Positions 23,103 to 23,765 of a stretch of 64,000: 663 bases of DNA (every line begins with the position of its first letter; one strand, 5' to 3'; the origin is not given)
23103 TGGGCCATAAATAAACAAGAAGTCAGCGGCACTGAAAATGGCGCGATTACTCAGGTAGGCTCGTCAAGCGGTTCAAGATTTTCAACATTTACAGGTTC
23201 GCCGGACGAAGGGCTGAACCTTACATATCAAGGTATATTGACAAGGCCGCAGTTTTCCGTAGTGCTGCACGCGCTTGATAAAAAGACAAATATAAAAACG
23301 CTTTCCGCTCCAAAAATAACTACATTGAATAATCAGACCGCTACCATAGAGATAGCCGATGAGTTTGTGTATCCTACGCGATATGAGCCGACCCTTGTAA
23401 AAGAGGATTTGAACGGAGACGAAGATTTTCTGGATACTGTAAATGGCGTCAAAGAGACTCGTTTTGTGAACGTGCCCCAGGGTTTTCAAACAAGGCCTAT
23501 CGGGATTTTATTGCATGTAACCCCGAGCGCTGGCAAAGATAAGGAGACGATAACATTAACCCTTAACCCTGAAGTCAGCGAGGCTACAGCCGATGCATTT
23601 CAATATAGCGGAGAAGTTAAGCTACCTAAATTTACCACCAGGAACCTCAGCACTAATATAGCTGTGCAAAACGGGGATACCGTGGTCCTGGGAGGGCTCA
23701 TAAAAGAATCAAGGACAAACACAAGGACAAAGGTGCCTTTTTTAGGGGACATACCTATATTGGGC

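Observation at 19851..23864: Two tandem paralogous secretins, the first with a ~400-aa coiled-coil/TPR N-terminal extension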

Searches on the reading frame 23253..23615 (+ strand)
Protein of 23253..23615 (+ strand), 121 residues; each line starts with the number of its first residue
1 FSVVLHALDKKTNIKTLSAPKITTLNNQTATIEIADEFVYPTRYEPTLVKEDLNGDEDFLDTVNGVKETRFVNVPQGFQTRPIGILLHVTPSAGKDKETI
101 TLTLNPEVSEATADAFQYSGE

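Call 77: search_solved_structures(query=window:23253-23615:+, max_evalue=0.01, show_alignments=5)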
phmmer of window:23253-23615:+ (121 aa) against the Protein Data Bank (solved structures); distinct sequences matched with E-value up to 0.01: 0.
